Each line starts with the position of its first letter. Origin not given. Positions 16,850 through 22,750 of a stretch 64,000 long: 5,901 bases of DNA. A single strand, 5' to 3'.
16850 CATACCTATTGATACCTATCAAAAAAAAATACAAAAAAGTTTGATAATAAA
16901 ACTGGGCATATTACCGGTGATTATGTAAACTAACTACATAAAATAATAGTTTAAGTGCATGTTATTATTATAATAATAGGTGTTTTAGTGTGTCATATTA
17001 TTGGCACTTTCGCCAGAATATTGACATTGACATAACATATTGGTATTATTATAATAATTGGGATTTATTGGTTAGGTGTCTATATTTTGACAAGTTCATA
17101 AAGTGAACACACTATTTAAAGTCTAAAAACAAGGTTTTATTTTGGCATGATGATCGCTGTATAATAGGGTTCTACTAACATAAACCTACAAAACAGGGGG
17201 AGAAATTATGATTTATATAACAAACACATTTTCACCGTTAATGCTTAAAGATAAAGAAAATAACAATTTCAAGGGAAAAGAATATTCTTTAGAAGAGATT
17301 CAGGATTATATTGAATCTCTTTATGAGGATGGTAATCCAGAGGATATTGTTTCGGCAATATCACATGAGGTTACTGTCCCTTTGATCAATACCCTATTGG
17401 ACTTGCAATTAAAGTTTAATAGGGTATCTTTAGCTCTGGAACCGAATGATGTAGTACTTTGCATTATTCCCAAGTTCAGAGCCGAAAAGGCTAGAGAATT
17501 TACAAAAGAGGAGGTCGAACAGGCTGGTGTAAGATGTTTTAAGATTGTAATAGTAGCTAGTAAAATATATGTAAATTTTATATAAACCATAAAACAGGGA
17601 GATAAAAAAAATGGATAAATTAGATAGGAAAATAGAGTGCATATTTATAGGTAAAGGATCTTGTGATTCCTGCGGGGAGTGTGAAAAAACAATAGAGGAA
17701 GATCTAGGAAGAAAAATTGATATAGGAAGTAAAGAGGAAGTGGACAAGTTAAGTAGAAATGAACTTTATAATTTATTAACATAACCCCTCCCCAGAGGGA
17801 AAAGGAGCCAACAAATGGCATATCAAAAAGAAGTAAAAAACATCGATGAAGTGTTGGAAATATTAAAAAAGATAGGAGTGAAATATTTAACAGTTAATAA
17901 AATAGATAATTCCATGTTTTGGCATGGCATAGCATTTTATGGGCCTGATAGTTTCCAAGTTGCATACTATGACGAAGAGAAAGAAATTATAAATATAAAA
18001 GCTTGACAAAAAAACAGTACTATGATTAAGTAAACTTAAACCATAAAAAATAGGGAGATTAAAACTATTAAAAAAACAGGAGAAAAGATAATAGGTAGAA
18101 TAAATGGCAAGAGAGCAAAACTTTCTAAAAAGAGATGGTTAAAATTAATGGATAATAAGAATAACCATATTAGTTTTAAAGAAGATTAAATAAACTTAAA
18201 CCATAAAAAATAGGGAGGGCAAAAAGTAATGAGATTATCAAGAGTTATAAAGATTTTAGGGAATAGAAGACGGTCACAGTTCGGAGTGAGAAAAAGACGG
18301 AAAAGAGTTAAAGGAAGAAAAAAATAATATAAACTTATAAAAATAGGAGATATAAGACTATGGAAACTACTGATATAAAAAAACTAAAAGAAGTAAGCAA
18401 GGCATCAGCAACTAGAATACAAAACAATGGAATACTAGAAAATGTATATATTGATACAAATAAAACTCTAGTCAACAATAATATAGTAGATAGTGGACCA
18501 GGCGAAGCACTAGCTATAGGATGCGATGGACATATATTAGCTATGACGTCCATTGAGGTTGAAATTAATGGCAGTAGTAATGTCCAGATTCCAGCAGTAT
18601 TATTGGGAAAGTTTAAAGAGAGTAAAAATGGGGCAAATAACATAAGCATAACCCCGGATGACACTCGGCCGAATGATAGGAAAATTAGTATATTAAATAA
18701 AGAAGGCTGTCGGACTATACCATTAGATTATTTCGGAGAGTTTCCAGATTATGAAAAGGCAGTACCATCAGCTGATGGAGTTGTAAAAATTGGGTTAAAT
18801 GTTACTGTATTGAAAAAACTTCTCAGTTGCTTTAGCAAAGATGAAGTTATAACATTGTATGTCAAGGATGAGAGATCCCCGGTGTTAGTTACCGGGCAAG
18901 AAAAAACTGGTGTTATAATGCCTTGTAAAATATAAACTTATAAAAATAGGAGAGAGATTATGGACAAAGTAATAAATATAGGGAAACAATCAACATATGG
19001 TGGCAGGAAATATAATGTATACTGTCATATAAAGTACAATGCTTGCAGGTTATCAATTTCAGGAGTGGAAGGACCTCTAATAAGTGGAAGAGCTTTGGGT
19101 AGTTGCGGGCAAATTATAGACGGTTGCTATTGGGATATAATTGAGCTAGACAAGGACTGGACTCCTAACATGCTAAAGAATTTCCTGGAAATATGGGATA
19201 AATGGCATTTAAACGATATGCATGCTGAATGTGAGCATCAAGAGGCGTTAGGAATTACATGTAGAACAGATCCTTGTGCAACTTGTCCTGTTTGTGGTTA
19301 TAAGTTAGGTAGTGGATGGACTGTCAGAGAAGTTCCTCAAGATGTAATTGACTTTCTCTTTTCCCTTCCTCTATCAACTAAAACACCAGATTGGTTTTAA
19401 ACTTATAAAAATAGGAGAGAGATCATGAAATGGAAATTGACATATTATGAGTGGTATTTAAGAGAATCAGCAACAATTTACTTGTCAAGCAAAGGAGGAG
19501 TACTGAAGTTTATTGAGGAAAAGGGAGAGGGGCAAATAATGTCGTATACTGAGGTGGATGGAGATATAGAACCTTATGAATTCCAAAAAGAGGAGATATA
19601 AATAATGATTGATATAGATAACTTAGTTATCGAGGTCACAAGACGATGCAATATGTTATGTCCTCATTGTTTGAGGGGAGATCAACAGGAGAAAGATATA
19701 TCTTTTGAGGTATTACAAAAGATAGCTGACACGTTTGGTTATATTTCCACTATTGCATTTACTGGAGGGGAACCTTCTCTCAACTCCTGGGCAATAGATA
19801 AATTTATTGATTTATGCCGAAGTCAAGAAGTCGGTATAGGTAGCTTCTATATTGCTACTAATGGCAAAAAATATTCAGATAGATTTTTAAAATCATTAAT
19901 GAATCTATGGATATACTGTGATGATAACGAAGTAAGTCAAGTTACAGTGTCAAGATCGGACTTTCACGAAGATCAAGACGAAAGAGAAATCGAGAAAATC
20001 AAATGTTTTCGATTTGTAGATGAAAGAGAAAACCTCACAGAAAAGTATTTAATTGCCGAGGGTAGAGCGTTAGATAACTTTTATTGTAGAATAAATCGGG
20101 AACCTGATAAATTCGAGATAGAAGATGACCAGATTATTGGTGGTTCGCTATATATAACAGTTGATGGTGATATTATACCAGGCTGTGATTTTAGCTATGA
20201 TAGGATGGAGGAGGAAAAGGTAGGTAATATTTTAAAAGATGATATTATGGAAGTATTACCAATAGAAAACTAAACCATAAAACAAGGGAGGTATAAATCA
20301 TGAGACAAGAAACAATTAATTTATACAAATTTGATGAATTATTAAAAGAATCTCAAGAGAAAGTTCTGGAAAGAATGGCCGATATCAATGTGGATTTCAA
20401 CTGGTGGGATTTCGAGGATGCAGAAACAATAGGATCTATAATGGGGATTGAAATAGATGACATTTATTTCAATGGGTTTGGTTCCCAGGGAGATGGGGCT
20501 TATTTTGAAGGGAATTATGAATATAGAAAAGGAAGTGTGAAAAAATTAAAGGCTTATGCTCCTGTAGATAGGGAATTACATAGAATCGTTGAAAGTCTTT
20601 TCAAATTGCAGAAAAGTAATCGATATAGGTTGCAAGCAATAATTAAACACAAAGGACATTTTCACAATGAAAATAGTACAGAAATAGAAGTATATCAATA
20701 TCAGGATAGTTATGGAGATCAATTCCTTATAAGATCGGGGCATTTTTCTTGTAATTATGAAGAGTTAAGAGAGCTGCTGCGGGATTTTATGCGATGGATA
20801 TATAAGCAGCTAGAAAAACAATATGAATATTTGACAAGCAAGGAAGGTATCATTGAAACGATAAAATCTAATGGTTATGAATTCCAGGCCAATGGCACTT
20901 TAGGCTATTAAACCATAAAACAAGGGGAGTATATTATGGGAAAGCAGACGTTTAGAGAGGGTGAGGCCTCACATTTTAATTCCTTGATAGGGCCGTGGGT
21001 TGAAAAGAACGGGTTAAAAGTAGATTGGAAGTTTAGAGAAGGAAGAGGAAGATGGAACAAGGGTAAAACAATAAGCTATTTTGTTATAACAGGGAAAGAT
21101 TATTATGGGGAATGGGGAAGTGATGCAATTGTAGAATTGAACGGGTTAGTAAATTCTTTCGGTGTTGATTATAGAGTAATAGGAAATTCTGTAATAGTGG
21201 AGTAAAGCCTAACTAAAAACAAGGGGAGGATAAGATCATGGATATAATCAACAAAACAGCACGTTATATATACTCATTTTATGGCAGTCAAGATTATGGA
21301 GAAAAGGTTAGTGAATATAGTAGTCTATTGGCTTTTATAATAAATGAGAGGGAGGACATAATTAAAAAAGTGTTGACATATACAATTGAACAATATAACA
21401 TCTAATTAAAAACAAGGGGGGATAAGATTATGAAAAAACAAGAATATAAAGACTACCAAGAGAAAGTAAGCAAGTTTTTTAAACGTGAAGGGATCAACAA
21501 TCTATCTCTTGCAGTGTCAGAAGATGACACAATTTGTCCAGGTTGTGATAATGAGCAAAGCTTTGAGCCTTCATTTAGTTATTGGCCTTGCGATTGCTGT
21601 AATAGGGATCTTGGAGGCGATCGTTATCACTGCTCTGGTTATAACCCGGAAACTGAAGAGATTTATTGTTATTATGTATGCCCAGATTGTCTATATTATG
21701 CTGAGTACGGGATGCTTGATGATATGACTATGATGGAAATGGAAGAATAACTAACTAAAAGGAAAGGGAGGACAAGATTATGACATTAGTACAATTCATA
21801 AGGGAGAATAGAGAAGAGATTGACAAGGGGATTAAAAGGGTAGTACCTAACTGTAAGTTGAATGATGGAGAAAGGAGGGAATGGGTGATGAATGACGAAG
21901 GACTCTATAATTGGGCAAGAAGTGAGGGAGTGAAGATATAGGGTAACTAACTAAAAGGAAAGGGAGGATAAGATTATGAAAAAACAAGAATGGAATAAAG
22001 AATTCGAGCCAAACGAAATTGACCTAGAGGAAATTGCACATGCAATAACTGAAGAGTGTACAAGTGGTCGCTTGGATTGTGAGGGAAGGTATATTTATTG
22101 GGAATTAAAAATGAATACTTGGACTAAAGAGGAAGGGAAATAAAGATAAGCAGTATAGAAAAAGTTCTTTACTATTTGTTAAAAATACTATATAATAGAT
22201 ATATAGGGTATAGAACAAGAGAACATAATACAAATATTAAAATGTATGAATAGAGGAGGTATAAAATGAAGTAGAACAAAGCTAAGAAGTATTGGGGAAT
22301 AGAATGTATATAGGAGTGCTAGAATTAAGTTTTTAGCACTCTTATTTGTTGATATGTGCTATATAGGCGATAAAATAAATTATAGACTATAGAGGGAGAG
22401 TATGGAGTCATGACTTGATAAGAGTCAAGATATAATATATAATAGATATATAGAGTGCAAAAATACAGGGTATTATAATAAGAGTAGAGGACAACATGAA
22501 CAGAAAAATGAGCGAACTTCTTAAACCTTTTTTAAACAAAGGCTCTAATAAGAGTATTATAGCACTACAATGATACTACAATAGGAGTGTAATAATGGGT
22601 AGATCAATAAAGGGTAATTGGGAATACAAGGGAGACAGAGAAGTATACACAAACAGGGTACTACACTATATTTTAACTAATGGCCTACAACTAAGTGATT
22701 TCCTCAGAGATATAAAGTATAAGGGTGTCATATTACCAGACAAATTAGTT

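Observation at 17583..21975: Family of about 14 conserved intergenic cassettes (stop codon + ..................-type SD) separating small genes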

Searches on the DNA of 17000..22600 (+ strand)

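Call 6: search_dna_similar(query=window:17000-22600:+, collection=phages, mode=distant, max_rows=20)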
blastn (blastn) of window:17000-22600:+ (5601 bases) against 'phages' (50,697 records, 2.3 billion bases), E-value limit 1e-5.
Records with a match: 2; places in all: 2; records where one place covers at least 80% of the query: 0.
Best place of each record, by identity: 80-90% 1; 60-80% 1.
By first word of the organism name: Enterocloster 2.
By host as written in the record: Enterocloster bolteae Q14 1; Enterocloster bolteae DA457 1.
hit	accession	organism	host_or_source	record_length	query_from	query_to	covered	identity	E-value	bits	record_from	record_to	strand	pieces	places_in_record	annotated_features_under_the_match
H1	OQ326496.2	Enterocloster phage PMBT24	Enterocloster bolteae Q14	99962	2153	2233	1%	78.0%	6e-6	61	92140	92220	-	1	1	hypothetical protein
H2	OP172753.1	Enterocloster phage CB457P1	Enterocloster bolteae DA457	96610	2153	2222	1%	81.7%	2e-6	64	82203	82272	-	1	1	hypothetical protein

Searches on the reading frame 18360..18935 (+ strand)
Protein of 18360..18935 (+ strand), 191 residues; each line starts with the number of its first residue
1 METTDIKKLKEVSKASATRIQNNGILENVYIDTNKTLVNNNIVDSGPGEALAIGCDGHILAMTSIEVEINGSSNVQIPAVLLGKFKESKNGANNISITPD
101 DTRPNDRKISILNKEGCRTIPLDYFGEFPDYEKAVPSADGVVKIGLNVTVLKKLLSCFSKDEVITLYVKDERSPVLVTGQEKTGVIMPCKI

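Call 9: search_protein_families(library=pfam, proteins=[window:18360-18935:+], max_evalue=0.01)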
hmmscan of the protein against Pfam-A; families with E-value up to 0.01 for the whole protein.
window:18360-18935:+ (191 aa): 1 family
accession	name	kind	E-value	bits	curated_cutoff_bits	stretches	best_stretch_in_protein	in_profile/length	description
PF00705.23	PCNA_N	-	0.0071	16.5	20.3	0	139-178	63-103/127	Proliferating cell nuclear antigen, N-terminal domain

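Call 10: search_protein_families(library=phrogs, proteins=[window:18360-18935:+], max_evalue=0.01)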
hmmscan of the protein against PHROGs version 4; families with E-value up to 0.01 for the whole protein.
window:18360-18935:+ (191 aa): 2 families
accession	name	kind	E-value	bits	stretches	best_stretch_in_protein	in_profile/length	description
phrog_947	-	DNA, RNA and nucleotide metabolism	8.5e-09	35.8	1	119-190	292-364/368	DNA polymerase processivity factor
phrog_3007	-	DNA, RNA and nucleotide metabolism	7.2e-06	26.9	1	53-191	38-186/190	RusA-like Holliday junction resolvase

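Call 42: find_homologous_proteins(query=window:18360-18935:+)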
Query window:18360-18935:+: 111 candidates shared short words with the query, none scored E <= 0.001.

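Call 55: search_solved_structures(query=window:18360-18935:+, max_evalue=1)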
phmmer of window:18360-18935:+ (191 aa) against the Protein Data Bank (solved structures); distinct sequences matched with E-value up to 1: 8.
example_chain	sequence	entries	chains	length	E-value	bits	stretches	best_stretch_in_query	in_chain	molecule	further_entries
3k4x_A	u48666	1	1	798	0.018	18.4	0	139-172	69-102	Proliferating cell nuclear antigen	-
6ams_A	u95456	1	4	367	0.034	17.5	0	38-145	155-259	Beta sliding clamp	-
4tsz_A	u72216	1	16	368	0.035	17.5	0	38-145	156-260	DNA polymerase III subunit beta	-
4tr8_A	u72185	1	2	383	0.041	17.3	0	38-145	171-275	DNA polymerase III subunit beta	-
6pth_A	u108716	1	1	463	0.078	16.4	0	38-144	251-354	Beta sliding clamp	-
6bzf_B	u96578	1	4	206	0.3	14.4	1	129-176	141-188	Protein ZIP2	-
7mcd_A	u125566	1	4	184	0.45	13.9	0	86-120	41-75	AI-designed TIM-barrel F15C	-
4cs5_A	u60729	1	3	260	0.47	13.8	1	142-175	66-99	PROLIFERATING CELL NUCLEAR ANTIGEN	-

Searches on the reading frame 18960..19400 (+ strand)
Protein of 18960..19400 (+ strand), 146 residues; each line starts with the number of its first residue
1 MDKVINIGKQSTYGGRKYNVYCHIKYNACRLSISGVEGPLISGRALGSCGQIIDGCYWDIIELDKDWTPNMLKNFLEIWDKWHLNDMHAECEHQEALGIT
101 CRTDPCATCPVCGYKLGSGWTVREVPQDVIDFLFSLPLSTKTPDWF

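Call 9: search_protein_families(library=pfam, proteins=[window:18960-19400:+], max_evalue=0.01)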
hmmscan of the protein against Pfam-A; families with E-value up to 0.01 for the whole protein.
window:18960-19400:+ (146 aa): 0 families

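Call 10: search_protein_families(library=phrogs, proteins=[window:18960-19400:+], max_evalue=0.01)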
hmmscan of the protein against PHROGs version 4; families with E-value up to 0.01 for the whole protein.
window:18960-19400:+ (146 aa): 0 families

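Call 56: search_solved_structures(query=window:18960-19400:+, max_evalue=1)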
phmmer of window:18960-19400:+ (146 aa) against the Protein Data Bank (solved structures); distinct sequences matched with E-value up to 1: 1.
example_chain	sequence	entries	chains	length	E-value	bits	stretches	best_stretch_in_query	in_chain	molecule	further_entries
2egm_A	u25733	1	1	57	0.89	12.4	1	91-113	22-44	Tripartite motif-containing protein 41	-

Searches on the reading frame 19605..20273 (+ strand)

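Call 9: search_protein_families(library=pfam, proteins=[window:19605-20273:+], max_evalue=0.01)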
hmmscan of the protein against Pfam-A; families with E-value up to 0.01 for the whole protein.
window:19605-20273:+ (222 aa): 3 families
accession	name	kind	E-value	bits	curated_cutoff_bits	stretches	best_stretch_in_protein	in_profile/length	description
PF04055.27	Radical_SAM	-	6.1e-09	36.7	29.5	1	9-101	1-100/166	Radical SAM superfamily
PF13353.11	Fer4_12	-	0.00063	20.5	22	1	14-92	14-96/137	4Fe-4S single cluster domain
PF13186.11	SPASM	-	0.0029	18.3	21.5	1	180-218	6-43/67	Iron-sulfur cluster-binding domain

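Call 10: search_protein_families(library=phrogs, proteins=[window:19605-20273:+], max_evalue=0.01)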
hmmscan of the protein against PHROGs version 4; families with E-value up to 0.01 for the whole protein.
window:19605-20273:+ (222 aa): 3 families
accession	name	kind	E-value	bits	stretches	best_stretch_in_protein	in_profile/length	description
phrog_1802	-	other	1e-11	45.5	1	6-102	45-147/556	radical SAM domain-containing protein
phrog_15140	-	other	3.9e-05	23.7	1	10-97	92-180/366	radical SAM domain-containing protein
phrog_13987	-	other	0.0017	18.7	1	7-88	17-102/274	radical SAM domain-containing protein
